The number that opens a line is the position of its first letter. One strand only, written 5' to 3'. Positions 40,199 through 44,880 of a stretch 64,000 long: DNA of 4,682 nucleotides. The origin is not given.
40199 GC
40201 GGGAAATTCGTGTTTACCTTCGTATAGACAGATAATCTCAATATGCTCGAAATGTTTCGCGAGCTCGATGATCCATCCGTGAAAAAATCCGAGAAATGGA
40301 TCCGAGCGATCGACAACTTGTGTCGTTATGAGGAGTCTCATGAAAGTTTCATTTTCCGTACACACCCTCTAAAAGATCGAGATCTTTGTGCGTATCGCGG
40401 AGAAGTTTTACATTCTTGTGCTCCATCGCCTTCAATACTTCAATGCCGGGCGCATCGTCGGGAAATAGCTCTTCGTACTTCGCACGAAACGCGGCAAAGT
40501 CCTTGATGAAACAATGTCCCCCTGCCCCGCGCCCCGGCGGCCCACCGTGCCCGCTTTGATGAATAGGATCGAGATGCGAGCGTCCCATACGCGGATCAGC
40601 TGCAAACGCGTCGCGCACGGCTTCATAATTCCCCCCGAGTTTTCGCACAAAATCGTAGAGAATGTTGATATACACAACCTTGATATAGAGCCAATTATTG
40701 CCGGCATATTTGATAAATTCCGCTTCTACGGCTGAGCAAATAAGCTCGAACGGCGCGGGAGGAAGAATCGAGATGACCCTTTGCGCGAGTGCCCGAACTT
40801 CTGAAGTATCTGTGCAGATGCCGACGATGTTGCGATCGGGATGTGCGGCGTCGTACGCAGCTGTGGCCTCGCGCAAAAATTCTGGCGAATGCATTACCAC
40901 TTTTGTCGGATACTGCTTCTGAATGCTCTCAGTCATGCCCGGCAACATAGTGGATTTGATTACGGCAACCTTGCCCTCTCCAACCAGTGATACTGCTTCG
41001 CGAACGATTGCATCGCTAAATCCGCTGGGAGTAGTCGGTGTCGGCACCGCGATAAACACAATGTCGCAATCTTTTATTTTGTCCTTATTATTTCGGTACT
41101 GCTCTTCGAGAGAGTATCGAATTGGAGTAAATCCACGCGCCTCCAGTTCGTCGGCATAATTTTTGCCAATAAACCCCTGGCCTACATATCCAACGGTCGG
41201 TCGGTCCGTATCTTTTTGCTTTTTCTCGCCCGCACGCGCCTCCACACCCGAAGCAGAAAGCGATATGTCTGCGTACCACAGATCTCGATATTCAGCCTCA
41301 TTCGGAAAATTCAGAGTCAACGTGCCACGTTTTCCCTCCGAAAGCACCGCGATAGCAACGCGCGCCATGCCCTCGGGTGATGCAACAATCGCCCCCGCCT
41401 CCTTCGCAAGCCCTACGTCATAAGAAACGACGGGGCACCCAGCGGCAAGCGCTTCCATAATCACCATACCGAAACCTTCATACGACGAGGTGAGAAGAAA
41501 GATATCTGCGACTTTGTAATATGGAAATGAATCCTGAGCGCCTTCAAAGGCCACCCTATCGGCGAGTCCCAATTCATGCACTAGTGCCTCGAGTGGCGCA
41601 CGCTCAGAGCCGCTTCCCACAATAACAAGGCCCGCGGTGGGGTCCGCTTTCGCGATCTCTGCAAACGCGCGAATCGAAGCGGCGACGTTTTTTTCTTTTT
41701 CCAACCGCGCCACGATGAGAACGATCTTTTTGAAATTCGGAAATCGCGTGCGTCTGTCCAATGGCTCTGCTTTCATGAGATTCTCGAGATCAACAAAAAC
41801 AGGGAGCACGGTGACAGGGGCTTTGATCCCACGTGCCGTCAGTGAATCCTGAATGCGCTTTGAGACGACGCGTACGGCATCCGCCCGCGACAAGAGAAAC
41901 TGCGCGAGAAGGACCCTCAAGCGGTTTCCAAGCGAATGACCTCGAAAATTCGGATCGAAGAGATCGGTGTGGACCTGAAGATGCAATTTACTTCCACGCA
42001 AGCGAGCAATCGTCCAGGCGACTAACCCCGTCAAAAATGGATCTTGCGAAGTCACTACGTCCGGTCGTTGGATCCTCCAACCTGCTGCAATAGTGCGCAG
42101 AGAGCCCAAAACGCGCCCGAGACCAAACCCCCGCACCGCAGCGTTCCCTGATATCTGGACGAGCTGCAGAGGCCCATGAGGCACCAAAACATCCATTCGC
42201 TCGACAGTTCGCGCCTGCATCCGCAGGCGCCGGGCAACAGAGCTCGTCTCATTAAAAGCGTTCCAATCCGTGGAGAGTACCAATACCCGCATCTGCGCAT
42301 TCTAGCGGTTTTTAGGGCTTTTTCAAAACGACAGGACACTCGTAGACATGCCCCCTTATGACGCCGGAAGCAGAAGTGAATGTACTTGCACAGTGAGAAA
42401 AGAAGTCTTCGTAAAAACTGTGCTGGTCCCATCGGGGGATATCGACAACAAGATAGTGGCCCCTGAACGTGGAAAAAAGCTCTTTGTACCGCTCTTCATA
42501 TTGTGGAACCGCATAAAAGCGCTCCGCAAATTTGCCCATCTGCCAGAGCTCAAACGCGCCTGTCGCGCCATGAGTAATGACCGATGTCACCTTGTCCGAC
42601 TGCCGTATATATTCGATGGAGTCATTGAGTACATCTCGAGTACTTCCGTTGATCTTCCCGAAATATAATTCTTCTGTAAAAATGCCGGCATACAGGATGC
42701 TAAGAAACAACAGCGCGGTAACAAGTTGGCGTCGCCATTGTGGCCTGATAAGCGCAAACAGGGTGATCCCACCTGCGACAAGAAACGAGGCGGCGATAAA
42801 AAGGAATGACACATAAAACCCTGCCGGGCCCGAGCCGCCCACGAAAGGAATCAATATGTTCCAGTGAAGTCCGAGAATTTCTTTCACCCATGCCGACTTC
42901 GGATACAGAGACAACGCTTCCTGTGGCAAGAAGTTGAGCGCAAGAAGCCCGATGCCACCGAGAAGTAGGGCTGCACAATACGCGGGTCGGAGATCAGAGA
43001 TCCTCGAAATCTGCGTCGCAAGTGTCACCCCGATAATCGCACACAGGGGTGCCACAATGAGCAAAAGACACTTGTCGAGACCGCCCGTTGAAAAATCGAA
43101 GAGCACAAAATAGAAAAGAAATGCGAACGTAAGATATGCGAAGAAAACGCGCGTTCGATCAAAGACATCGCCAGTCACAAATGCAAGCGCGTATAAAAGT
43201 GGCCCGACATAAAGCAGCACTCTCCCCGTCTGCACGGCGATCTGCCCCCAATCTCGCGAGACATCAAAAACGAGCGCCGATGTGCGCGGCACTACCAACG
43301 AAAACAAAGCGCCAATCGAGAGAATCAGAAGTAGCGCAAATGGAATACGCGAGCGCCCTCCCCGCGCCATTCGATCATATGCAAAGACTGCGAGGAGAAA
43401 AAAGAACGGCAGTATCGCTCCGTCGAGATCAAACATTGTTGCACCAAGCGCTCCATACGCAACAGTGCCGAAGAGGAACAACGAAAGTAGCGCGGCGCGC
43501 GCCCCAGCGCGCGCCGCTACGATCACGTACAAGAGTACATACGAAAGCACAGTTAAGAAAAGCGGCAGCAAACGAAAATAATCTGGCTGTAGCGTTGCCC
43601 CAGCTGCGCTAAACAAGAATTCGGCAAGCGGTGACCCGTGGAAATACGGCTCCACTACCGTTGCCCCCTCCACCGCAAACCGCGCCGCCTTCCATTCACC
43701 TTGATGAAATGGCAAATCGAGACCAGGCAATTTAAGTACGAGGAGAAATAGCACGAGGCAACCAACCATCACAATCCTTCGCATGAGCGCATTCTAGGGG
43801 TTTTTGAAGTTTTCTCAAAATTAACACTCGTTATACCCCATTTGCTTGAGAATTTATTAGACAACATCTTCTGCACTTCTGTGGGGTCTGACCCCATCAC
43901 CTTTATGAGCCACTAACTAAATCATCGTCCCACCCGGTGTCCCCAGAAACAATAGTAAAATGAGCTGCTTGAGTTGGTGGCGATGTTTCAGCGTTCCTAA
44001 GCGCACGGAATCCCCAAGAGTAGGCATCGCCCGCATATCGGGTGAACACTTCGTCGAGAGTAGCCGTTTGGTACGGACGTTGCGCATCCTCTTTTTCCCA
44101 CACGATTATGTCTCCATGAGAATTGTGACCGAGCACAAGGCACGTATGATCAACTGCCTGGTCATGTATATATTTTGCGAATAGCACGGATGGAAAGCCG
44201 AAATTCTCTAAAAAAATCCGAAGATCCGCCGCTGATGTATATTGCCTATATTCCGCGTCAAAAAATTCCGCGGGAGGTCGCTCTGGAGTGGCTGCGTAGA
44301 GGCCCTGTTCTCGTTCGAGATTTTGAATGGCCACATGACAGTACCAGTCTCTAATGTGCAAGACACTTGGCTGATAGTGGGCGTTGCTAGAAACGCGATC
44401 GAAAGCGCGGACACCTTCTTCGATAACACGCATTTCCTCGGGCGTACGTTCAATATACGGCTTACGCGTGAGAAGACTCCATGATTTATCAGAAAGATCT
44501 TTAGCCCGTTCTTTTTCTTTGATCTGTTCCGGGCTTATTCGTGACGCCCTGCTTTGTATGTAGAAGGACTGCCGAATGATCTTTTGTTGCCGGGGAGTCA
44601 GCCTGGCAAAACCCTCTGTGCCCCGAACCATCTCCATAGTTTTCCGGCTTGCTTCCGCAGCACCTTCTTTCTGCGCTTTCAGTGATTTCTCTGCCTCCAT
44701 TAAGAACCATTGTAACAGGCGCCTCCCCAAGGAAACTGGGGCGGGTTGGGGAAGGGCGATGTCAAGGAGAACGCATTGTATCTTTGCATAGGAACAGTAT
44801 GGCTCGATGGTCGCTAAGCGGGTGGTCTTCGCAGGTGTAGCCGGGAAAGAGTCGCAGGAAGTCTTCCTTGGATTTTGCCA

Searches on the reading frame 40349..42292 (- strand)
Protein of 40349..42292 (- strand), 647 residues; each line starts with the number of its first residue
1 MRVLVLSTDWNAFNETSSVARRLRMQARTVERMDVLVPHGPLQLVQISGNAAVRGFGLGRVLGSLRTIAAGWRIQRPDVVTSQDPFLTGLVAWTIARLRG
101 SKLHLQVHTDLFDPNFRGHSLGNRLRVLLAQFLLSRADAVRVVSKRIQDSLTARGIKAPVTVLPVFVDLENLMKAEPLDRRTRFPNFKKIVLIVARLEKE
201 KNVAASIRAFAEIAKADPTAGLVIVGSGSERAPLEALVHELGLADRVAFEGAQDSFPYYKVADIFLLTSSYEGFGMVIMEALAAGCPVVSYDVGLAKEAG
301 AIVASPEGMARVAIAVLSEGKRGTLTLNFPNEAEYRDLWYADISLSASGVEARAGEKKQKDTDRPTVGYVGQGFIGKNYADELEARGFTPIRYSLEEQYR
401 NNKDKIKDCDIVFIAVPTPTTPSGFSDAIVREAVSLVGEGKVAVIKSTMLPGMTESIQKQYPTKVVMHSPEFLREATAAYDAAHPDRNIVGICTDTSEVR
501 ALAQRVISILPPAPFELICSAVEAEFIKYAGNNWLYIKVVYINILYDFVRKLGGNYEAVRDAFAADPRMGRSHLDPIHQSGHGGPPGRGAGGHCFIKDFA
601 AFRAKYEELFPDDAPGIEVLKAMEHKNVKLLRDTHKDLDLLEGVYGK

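Call 26: search_protein_families(library=pfam, proteins=[window:40349-42292:-], max_evalue=0.001)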
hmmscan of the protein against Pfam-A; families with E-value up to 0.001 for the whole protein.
window:40349-42292:- (647 aa): 7 families
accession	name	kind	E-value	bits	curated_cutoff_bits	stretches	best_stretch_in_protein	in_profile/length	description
PF00534.26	Glycos_transf_1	-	1.3e-30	106.6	26.4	1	180-298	7-129/172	Glycosyl transferases group 1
PF13692.12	Glyco_trans_1_4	-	4e-27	95.7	27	1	189-318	2-141/142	Glycosyl transferases group 1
PF03721.20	UDPG_MGDP_dh_N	-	1.1e-14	54.9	27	1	403-498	71-181/187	UDP-glucose/GDP-mannose dehydrogenase family, NAD binding domain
PF13579.12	Glyco_trans_4_4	-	1.4e-13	51.9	29.7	1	25-164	13-156/158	Glycosyl transferase 4-like domain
PF00984.24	UDPG_MGDP_dh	-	1.5e-13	51.1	25.4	1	523-609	2-78/94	UDP-glucose/GDP-mannose dehydrogenase family, central domain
PF13439.12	Glyco_transf_4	-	1e-11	45.6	28.5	1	57-170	53-169/170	Glycosyltransferase Family 4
PF20706.3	GT4-conflict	-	2e-10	40.6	26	1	132-297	142-318/385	Family 4 Glycosyltransferase in conflict systems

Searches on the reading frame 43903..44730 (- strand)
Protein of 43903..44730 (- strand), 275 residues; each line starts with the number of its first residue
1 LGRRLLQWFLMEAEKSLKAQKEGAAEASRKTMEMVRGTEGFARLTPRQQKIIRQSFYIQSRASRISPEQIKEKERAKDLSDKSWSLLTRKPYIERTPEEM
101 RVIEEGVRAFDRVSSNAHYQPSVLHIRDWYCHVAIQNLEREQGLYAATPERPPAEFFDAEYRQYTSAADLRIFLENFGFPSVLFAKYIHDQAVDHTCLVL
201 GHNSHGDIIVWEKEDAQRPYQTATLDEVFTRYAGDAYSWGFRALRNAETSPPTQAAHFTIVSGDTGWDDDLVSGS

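Call 6: search_protein_families(library=pfam, proteins=[window:43903-44730:-], max_evalue=0.01)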
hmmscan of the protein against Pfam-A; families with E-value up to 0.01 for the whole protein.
window:43903-44730:- (275 aa): 0 families

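Call 19: find_encoding_contigs(protein=window:43903-44700:-, flank=3000, max_places=10)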
Protein window:43903-44700:- (265 aa): 2 contigs read that carry it; 1 place shown.
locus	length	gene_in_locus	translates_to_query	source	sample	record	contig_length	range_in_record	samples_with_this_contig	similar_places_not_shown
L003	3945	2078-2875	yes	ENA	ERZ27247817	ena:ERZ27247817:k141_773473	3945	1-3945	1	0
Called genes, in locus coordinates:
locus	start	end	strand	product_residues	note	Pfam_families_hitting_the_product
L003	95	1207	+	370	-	PF13439:Glyco_transf_4, PF13579:Glyco_trans_4_4, PF00534:Glycos_transf_1, PF13692:Glyco_trans_1_4, PF13524:Glyco_trans_1_2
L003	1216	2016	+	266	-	PF05050:Methyltransf_21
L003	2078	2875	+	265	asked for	-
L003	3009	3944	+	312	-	?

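Call 38: search_protein_families(library=ncbifam, proteins=[window:43903-44700:-], max_evalue=0.01)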
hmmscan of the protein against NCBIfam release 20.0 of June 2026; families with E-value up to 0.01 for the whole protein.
window:43903-44700:- (265 aa): 0 families
